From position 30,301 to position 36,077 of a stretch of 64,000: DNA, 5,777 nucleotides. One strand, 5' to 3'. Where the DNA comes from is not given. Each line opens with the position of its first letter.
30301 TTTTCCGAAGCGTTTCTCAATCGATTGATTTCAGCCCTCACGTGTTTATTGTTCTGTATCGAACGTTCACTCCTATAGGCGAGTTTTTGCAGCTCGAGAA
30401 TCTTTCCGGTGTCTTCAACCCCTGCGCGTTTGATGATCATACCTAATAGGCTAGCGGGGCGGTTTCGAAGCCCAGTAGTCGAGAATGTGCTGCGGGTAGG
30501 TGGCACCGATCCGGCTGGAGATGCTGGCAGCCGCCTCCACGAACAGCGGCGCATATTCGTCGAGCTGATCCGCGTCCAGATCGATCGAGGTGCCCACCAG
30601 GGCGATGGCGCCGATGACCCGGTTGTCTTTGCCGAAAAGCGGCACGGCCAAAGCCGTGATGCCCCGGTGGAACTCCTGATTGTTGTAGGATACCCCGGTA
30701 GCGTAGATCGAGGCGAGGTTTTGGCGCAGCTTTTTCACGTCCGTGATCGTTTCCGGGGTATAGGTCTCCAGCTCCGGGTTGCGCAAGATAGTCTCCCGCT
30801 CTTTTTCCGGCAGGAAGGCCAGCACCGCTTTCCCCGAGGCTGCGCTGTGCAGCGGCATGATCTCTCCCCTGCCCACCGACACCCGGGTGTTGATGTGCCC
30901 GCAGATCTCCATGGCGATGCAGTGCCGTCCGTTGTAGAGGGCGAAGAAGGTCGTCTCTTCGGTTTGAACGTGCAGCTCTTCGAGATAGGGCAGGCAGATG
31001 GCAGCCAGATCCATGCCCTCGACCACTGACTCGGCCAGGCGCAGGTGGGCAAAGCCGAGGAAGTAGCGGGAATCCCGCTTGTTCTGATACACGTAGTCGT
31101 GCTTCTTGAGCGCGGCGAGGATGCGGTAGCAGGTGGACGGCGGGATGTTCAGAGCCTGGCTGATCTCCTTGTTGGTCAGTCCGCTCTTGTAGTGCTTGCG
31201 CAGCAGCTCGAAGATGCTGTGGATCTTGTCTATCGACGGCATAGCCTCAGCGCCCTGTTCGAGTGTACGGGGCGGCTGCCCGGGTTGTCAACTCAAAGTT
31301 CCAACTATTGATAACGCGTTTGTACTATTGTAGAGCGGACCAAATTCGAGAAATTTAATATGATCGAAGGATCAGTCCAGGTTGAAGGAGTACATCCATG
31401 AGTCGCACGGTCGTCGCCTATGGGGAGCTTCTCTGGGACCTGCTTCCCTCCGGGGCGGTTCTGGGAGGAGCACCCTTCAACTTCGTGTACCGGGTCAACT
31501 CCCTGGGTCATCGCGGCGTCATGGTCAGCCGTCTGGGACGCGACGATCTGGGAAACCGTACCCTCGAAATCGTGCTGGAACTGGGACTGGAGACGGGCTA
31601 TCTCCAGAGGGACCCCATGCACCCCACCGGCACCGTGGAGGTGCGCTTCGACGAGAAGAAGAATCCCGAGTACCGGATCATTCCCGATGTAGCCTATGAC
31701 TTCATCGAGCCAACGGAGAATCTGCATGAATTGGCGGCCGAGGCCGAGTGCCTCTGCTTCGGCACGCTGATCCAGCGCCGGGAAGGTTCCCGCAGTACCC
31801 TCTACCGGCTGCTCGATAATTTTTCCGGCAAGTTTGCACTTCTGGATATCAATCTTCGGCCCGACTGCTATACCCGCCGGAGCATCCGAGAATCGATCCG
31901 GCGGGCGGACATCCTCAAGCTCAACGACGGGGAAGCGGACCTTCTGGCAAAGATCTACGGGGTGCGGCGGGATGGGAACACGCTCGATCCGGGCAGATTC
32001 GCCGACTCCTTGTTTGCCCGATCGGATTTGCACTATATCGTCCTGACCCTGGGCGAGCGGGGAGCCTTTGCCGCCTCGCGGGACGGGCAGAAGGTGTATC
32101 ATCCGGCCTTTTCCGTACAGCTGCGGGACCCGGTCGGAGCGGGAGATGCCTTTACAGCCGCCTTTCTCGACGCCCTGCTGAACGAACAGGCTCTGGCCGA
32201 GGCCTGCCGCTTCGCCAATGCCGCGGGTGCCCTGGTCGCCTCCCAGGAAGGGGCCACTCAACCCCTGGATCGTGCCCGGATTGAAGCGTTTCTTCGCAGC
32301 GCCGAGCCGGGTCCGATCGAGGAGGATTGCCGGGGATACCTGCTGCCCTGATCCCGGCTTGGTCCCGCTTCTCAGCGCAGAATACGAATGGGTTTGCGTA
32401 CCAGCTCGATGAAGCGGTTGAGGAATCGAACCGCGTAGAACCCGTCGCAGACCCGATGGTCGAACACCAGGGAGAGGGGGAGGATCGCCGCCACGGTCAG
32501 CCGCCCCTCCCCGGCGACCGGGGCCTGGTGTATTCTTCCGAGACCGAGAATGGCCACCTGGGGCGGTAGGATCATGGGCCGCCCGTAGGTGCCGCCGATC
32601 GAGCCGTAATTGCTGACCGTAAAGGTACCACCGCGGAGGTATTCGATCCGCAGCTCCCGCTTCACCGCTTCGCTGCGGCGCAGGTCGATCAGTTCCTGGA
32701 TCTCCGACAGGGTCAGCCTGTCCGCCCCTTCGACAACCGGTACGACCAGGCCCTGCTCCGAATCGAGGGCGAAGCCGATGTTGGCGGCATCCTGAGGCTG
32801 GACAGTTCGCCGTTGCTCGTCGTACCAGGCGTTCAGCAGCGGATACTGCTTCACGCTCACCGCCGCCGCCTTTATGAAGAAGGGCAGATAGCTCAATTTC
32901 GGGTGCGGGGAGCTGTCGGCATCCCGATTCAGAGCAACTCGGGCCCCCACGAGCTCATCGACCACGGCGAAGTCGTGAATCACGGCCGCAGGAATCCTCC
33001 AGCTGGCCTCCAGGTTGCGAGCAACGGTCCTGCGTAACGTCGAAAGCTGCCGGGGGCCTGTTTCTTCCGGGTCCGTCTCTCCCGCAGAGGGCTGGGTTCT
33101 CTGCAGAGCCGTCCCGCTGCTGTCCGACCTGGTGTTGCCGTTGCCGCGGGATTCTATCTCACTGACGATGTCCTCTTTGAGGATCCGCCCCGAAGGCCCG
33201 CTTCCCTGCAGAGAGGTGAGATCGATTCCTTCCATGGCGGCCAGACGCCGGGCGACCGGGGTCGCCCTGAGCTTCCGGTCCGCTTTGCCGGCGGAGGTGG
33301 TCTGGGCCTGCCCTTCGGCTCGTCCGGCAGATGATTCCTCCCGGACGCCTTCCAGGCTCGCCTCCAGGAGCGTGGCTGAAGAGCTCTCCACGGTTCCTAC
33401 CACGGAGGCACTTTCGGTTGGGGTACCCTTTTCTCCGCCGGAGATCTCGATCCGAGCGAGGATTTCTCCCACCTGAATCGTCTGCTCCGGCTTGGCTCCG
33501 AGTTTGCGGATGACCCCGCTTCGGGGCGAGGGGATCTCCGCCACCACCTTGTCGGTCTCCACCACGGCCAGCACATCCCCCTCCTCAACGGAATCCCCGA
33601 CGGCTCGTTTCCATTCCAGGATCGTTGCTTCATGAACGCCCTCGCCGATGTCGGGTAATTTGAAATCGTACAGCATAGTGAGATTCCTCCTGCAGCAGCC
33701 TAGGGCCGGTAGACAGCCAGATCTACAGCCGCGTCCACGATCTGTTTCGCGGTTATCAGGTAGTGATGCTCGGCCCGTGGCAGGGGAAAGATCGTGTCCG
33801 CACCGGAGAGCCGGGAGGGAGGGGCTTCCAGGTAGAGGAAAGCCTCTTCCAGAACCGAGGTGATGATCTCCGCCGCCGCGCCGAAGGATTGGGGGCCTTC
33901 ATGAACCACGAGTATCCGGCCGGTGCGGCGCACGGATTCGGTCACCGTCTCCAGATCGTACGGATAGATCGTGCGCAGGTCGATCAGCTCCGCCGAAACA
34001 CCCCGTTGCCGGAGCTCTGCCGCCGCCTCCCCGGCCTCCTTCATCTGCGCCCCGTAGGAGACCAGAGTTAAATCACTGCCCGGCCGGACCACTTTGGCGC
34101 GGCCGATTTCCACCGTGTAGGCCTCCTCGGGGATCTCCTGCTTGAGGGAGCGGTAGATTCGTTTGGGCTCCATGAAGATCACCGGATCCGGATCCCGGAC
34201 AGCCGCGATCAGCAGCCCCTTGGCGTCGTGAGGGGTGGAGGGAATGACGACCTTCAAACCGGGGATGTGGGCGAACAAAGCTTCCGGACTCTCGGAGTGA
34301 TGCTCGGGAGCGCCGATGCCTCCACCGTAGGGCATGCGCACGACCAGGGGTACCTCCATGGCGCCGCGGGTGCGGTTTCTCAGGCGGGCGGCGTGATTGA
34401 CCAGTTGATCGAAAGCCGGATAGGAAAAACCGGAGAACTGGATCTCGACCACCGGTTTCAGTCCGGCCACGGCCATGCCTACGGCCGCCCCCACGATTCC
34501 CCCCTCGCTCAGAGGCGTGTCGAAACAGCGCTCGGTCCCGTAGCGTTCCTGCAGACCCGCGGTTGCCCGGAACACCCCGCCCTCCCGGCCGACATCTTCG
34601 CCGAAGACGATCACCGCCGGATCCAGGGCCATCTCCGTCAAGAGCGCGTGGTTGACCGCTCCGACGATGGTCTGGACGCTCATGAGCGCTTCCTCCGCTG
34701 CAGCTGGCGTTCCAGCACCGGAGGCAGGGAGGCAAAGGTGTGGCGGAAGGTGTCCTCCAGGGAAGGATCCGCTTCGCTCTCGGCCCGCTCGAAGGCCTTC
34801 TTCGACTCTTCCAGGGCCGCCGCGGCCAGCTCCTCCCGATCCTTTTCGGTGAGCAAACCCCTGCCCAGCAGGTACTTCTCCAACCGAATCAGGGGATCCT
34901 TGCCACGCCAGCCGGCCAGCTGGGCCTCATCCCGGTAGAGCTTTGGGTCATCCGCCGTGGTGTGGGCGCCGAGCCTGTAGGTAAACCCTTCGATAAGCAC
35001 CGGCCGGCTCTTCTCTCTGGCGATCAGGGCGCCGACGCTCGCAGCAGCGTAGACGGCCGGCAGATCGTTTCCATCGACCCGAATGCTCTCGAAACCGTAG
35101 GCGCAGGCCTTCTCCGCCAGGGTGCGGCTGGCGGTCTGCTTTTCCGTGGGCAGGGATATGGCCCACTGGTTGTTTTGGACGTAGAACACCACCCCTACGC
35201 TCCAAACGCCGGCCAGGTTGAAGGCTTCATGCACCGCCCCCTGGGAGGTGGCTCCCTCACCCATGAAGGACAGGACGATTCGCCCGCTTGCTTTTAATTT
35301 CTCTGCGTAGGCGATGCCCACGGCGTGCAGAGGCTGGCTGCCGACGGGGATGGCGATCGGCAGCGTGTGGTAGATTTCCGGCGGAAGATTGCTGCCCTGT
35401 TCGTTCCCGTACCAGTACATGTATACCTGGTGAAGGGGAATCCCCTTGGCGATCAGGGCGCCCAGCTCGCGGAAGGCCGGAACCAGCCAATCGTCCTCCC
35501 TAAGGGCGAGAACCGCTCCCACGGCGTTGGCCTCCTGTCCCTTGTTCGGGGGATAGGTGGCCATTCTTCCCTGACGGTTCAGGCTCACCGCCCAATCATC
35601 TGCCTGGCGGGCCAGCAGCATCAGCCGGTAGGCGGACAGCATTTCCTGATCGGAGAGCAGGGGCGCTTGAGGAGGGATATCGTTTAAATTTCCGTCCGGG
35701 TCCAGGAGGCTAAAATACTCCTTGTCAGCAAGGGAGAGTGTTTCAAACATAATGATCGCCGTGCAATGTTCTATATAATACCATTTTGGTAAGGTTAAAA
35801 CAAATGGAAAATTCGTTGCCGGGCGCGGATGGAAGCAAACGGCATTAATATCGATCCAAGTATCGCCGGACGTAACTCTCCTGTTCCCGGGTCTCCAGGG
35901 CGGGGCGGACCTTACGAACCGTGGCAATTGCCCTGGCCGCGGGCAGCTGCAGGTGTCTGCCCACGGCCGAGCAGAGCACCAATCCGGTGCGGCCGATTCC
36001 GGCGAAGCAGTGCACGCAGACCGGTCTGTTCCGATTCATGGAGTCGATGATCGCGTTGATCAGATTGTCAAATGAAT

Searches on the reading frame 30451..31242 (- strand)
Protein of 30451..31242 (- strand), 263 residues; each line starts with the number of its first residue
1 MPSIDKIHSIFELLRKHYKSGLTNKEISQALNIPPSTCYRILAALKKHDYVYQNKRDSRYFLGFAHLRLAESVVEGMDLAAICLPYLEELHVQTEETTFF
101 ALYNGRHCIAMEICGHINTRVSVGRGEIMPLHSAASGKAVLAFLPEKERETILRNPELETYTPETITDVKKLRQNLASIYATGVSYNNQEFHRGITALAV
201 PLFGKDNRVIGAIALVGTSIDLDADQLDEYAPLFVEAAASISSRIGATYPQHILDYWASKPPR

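Call 7: search_protein_families(library=pfam, proteins=[window:30451-31242:-], max_evalue=0.001)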
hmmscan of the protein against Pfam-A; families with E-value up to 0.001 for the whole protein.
window:30451-31242:- (263 aa): 7 families
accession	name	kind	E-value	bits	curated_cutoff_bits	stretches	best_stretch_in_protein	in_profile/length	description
PF01614.24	IclR_C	-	2.7e-33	115.4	24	1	73-242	3-173/174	Bacterial transcriptional regulator IclR C-terminal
PF09339.16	HTH_IclR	-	7.6e-09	35.7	22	1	3-54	1-51/52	IclR helix-turn-helix domain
PF13412.12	HTH_24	-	1.4e-06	28.2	21.9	1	10-51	8-47/48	Winged helix-turn-helix DNA-binding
PF01978.25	TrmB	-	3.2e-05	24.2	25.6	1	20-57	21-58/68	Sugar-specific transcriptional regulator TrmB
PF13384.12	HTH_23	-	6.5e-05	23.1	24.6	1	17-45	13-41/50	Homeodomain-like domain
PF02082.26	Rrf2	-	0.00075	20.1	30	0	8-52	10-54/132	Iron-dependent Transcriptional regulator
PF08281.18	Sigma70_r4_2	-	0.00095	19.2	25.7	0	15-44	20-49/54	Sigma-70, region 4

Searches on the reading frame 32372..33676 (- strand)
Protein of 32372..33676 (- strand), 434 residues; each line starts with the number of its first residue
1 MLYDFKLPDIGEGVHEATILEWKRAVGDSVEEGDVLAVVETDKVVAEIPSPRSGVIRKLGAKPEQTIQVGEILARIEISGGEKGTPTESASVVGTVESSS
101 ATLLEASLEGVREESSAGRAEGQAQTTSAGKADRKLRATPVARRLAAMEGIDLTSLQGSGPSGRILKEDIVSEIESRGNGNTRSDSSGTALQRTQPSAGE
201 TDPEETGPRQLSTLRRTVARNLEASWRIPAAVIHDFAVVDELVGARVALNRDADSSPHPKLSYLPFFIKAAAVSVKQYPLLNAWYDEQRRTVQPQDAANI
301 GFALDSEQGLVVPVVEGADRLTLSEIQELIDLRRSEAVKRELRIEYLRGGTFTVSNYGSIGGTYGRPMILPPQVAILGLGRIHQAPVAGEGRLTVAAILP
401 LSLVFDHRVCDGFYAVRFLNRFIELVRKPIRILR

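Call 8: search_protein_families(library=pfam, proteins=[window:32372-33676:-], max_evalue=0.001)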
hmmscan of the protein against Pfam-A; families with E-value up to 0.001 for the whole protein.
window:32372-33676:- (434 aa): 3 families
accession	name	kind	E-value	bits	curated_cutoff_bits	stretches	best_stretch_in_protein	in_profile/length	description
PF00198.28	2-oxoacid_dh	-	6.5e-65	219.3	23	1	210-433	8-231/232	2-oxoacid dehydrogenases acyltransferase (catalytic domain)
PF00364.28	Biotin_lipoyl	-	2.9e-22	78.7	22.1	1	4-76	2-73/73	Biotin-requiring enzyme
PF02817.22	E3_binding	-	6.4e-14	52.3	23.7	1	137-170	2-35/36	e3 binding domain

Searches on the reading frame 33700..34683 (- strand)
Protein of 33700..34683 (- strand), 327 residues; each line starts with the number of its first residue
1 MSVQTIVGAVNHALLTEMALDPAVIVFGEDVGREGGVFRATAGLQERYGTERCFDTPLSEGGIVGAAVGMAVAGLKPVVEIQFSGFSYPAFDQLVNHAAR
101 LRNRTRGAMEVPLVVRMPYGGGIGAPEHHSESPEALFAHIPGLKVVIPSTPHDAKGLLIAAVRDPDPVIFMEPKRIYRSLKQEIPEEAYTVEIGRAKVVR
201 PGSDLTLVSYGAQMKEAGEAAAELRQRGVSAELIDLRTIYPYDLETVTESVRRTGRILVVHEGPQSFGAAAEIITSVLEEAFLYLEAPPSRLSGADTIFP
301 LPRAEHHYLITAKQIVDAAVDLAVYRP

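Call 8: search_protein_families(library=pfam, proteins=[window:33700-34683:-], max_evalue=0.001)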
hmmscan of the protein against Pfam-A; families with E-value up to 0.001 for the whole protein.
window:33700-34683:- (327 aa): 3 families
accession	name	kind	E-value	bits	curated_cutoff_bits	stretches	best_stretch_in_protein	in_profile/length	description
PF02779.29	Transket_pyr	-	8.3e-46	156.2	27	1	8-178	7-173/174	Transketolase, pyrimidine binding domain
PF02780.25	Transketolase_C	-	1.8e-35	122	25.9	1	194-315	1-124/124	Transketolase, C-terminal domain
PF17147.9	PFOR_II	-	3.3e-05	24.6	27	1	204-277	2-74/102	Pyruvate:ferredoxin oxidoreductase core domain II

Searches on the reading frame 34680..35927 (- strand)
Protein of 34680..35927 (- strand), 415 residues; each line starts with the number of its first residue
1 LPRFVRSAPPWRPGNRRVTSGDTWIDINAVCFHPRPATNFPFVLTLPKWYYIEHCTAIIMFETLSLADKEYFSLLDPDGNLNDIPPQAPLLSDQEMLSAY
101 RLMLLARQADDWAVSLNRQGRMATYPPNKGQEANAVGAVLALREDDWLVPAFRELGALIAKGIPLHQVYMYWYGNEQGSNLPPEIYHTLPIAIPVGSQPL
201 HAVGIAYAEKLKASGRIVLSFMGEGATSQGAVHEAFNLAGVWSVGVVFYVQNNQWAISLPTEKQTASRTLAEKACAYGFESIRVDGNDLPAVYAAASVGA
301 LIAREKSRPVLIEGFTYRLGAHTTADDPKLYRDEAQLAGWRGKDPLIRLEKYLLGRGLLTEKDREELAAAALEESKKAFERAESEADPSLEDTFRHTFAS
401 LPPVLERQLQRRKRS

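Call 8: search_protein_families(library=pfam, proteins=[window:34680-35927:-], max_evalue=0.001)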
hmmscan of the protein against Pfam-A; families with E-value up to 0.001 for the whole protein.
window:34680-35927:- (415 aa): 3 families
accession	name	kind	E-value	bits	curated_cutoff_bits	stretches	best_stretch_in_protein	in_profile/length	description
PF00676.26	E1_dh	-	3.8e-74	249.8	22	1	100-389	1-298/300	Dehydrogenase E1 component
PF00456.26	Transketolase_N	-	0.00011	21.8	22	1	215-313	144-240/334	Transketolase, thiamine diphosphate binding domain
PF13292.11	DXP_synthase_N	-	0.0006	19.6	21.2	1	202-259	120-177/274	1-deoxy-D-xylulose-5-phosphate synthase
